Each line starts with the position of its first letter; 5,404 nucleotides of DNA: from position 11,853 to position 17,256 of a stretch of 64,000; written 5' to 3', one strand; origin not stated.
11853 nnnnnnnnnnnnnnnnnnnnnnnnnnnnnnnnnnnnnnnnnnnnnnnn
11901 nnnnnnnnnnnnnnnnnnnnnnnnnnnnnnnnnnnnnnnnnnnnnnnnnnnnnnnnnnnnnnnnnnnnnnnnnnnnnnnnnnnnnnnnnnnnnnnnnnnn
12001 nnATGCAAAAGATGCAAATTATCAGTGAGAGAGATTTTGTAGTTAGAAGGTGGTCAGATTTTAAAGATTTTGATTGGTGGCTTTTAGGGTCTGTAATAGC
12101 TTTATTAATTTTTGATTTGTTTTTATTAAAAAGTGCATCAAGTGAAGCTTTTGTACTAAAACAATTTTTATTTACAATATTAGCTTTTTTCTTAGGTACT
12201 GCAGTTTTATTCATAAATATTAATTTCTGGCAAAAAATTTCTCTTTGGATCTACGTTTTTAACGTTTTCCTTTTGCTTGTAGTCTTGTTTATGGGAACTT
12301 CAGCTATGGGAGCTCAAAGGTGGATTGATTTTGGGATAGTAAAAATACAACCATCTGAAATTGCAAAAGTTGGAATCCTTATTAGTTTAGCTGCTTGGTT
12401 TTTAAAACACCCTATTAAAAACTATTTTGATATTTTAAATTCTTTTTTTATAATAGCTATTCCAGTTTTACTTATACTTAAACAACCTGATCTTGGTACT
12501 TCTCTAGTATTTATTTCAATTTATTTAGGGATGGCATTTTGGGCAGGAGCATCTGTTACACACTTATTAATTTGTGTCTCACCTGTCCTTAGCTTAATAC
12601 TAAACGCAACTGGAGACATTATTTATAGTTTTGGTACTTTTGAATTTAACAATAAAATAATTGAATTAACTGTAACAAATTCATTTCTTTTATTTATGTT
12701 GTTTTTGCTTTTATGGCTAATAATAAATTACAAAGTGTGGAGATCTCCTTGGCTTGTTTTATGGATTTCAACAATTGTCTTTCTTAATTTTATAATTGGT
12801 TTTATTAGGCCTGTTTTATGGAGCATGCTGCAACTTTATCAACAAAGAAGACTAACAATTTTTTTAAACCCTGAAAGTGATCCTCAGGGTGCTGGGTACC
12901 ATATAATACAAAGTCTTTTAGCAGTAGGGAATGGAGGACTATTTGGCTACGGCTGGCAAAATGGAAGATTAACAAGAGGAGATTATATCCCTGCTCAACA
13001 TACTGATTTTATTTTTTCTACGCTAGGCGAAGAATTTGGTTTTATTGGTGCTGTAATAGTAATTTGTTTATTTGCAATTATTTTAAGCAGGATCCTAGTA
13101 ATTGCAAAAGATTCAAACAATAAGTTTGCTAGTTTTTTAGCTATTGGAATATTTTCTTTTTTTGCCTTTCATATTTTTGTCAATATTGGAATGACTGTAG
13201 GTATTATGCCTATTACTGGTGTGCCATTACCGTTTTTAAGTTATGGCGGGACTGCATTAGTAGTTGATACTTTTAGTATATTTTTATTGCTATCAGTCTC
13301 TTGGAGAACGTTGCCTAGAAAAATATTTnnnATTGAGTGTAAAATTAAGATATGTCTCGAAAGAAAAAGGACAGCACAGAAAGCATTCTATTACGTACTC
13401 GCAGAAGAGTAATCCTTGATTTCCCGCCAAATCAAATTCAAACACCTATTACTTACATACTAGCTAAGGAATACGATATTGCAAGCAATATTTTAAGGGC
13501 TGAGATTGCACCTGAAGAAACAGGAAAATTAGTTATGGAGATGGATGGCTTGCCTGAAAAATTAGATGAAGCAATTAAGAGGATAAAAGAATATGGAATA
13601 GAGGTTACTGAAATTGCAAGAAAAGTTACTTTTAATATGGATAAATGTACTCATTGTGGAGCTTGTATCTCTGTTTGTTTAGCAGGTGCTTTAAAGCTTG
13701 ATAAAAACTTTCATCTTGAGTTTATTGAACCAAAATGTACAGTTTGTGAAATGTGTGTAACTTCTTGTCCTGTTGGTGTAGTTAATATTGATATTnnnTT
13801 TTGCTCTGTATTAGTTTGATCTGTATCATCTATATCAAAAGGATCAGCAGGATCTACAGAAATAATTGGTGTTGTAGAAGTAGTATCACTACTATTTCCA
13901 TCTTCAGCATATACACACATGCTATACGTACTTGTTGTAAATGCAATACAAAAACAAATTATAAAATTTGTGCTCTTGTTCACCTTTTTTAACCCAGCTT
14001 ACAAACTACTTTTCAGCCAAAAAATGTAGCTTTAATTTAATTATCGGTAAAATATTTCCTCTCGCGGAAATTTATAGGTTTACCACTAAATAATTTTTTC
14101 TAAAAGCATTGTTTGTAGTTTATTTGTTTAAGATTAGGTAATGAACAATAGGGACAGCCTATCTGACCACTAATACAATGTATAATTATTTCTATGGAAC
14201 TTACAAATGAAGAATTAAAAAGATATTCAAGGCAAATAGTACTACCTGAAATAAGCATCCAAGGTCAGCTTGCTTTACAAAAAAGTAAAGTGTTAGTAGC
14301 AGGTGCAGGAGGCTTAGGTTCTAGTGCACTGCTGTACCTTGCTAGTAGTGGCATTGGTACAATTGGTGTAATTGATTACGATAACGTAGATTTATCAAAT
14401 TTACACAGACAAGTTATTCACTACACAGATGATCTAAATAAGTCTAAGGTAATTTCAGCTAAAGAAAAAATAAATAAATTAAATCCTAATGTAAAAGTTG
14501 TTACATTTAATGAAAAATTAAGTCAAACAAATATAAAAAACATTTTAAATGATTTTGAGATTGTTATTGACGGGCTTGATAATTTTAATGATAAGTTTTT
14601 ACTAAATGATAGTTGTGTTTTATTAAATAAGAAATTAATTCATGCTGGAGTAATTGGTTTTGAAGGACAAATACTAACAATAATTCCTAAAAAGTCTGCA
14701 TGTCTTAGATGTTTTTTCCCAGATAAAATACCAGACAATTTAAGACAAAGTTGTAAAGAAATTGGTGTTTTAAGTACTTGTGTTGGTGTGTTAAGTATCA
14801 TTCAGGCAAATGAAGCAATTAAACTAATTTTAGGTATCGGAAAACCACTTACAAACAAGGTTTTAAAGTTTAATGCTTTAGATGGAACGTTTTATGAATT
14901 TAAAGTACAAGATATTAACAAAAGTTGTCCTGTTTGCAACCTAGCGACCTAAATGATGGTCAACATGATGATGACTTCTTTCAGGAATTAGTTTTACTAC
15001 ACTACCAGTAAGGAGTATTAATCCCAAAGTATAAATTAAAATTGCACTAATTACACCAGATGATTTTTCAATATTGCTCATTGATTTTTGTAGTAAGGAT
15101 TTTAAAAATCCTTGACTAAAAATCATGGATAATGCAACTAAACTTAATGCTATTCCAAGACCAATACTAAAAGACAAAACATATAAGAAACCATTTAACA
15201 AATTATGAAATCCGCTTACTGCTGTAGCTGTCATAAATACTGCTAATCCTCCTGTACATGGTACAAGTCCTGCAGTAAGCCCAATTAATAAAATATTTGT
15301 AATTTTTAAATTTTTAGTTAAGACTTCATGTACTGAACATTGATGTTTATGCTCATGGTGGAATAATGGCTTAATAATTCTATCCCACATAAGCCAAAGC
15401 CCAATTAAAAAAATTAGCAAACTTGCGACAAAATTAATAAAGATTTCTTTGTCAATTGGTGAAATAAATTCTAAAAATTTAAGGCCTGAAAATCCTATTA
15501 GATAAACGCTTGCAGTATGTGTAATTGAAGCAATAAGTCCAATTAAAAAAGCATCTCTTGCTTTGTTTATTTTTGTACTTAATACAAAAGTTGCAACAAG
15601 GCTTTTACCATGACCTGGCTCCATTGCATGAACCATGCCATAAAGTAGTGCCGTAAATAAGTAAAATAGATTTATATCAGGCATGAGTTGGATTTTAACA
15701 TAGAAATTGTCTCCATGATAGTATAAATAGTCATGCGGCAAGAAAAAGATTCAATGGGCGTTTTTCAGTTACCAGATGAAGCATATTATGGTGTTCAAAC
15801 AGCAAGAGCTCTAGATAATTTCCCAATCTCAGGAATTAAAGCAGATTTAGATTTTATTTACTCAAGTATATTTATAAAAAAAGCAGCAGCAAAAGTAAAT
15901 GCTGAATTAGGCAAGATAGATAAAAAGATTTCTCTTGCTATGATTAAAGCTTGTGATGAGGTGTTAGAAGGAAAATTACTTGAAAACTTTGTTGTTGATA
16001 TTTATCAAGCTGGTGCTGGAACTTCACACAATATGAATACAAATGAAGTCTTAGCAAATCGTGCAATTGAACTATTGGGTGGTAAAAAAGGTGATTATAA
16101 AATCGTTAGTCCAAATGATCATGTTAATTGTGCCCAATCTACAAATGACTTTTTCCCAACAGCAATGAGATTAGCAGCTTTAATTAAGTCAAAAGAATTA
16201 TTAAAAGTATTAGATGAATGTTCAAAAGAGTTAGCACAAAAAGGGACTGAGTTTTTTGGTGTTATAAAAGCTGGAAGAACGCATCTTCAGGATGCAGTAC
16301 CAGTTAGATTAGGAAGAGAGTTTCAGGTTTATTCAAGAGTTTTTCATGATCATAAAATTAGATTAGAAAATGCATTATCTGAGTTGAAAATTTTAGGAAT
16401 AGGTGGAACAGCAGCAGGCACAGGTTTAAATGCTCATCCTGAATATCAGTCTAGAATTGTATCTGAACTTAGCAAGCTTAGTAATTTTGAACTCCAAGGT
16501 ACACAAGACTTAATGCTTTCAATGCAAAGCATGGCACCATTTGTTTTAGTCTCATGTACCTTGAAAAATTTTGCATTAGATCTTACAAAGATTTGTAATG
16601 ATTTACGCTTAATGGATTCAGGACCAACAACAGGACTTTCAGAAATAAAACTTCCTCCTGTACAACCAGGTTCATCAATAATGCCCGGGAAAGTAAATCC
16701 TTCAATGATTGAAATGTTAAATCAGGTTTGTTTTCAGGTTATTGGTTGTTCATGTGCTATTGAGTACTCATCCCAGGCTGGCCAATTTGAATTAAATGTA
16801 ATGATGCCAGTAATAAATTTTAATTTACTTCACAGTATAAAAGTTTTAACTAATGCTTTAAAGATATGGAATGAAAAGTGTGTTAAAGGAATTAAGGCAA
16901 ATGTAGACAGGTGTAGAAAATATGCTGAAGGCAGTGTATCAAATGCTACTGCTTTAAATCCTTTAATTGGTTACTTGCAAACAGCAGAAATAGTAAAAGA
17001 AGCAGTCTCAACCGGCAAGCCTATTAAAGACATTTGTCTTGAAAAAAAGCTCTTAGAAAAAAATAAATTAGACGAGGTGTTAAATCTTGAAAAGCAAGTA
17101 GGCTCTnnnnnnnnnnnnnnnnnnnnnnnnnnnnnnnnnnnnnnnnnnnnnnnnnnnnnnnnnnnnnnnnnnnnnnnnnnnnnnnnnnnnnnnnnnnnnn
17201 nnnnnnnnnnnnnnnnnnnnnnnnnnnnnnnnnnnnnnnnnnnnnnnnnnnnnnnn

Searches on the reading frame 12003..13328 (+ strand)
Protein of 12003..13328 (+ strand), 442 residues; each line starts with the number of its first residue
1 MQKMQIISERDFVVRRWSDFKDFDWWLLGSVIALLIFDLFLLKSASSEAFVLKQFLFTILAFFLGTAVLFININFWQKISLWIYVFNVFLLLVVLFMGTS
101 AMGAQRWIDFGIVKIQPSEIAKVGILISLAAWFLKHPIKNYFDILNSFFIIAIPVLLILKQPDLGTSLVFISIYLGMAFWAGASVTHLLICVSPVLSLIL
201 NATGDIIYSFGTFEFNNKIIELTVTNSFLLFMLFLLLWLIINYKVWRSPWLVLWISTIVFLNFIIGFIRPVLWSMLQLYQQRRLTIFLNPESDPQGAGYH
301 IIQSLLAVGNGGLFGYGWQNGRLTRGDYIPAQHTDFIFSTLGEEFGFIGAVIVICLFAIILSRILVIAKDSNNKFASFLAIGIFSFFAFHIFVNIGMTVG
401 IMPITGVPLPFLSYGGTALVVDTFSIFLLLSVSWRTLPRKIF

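Call 13: search_protein_families(library=ncbifam, proteins=[window:12003-13328:+], max_evalue=0.00001)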
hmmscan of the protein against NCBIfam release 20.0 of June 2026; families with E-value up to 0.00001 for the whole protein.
window:12003-13328:+ (442 aa): 6 families
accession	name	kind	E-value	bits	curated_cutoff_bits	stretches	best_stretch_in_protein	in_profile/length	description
TIGR02210.1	rodA_shape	equivalog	6.1e-110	367.7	336.7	1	24-435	1-355/357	rod shape-determining protein RodA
TIGR02614.1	ftsW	equivalog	3.1e-79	266.6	337.5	2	229-435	162-356/357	putative lipid II flippase FtsW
NF037961.1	RodA_shape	subfamily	6.2e-68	230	150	1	50-431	37-406/415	rod shape-determining protein RodA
TIGR02615.1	spoVE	exception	2.3e-65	221.4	448.8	2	258-433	180-353/354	stage V sporulation protein E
NF008060.0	PRK10794.1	equivalog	3.2e-64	217.2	590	2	258-432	185-359/370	peptidoglycan glycosyltransferase MrdB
NF008042.0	PRK10774.1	equivalog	1.9e-59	201.7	493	2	265-436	219-392/405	cell division protein FtsW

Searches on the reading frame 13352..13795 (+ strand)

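Call 88: search_protein_families(library=pfam, proteins=[window:13352-13795:+], max_evalue=0.00001)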
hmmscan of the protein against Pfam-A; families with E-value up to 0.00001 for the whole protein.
window:13352-13795:+ (148 aa): 8 families
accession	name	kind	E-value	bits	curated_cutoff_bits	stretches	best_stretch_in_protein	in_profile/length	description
PF09383.16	NIL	-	1.1e-12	48.1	24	1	18-87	1-73/73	NIL domain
PF12837.12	Fer4_6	-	2.8e-12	46.4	25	1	91-114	1-24/24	4Fe-4S binding domain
PF12838.12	Fer4_7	-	3.7e-12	47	27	1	98-143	1-52/52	4Fe-4S dicluster domain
PF00037.32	Fer4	-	2.8e-10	40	21.1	1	92-109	1-18/24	4Fe-4S binding domain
PF14697.11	Fer4_21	-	7.8e-09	36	35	1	95-144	4-57/59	4Fe-4S dicluster domain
PF13237.11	Fer4_10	-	2.2e-07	31.1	25.5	0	92-140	2-53/53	4Fe-4S dicluster domain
PF12797.12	Fer4_2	-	3e-07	30.4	24.5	0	91-109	2-20/22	4Fe-4S binding domain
PF13187.11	Fer4_9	-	1.9e-06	28.2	27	0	98-142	1-50/52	4Fe-4S dicluster domain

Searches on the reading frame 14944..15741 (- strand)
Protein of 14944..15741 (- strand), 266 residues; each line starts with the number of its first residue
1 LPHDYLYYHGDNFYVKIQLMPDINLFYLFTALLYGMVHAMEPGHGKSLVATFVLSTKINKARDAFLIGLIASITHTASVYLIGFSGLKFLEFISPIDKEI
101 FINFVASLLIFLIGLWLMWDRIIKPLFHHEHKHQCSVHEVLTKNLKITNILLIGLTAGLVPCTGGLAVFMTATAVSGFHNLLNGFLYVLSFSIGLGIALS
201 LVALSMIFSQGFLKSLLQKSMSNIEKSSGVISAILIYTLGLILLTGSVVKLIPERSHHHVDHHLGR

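Call 88: search_protein_families(library=pfam, proteins=[window:14944-15741:-], max_evalue=0.00001)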
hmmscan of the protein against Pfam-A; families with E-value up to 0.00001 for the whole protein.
window:14944-15741:- (266 aa): 2 families
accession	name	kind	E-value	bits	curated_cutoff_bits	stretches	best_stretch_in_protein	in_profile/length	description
PF03824.22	NicO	-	3.7e-13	49.9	27.7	1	29-133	6-114/287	High-affinity nickel-transport protein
PF13386.12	DsbD_2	-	1.9e-07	31.7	24.9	1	82-219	53-187/199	Cytochrome C biogenesis protein transmembrane region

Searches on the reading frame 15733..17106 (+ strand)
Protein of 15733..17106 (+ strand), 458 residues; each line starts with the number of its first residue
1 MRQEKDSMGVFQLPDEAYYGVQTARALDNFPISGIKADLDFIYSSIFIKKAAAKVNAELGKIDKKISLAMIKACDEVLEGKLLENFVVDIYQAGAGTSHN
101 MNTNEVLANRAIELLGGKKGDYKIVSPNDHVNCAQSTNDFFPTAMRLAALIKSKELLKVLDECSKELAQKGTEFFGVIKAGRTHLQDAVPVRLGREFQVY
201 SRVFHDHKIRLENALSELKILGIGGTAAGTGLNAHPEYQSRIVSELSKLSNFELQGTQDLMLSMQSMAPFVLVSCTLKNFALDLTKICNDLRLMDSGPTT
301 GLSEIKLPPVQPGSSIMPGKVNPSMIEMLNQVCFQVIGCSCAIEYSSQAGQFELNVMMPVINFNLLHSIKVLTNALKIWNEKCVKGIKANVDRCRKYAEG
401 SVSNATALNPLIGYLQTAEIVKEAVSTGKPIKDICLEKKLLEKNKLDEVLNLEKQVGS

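Call 13: search_protein_families(library=ncbifam, proteins=[window:15733-17106:+], max_evalue=0.00001)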
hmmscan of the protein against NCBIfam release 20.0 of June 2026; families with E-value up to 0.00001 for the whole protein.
window:15733-17106:+ (458 aa): 16 families
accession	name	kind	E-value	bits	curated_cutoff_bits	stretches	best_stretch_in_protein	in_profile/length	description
NF008909.0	PRK12273.1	subfamily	9.8e-189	628.1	510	1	1-455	5-461/474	aspartate ammonia-lyase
TIGR00839.1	aspA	equivalog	1.4e-164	548.5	681.2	1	2-454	1-455/468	aspartate ammonia-lyase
NF011092.0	PRK14515.1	subfamily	3.5e-155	517.5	876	1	2-451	12-461/479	aspartate ammonia-lyase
TIGR00979.1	fumC_II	equivalog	2e-142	475.2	664.75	1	1-456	1-457/458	class II fumarate hydratase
NF009089.0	PRK12425.1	equivalog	1.1e-115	387.1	840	1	2-454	3-456/464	class II fumarate hydratase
NF008964.0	PRK12308.1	equivalog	1.4e-19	70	657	1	131-410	103-372/624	argininosuccinate lyase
TIGR00838.1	argH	equivalog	1.8e-19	70.1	279.5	1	130-438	100-407/455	argininosuccinate lyase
TIGR00928.1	purB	equivalog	9.5e-16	57.6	326.2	1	131-334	91-288/436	adenylosuccinate lyase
NF006554.0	PRK09053.1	equivalog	1.6e-11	43.7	595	1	138-397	110-361/453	3-carboxy-cis,cis-muconate cycloisomerase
TIGR02426.1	protocat_pcaB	equivalog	2e-10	40.1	355.75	1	119-335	85-287/338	3-carboxy-cis,cis-muconate cycloisomerase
NF005000.0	PRK06389.1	equivalog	5.8e-10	38.8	388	1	136-344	105-300/434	argininosuccinate lyase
NF002563.0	PRK02186.1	subfamily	4.2e-09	35.2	625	1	131-408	510-778/890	argininosuccinate lyase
NF004631.0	PRK05975.1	equivalog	7.2e-09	35.1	371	1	130-330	101-289/352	3-carboxy-cis,cis-muconate cycloisomerase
NF006500.1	PRK08937.2-4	subfamily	9.9e-08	31.2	626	1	129-399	99-361/448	adenylosuccinate lyase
NF052556.1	NtrsucLyaStm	equivalog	4.2e-07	29.2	650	1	132-425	113-414/466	nitrosuccinate lyase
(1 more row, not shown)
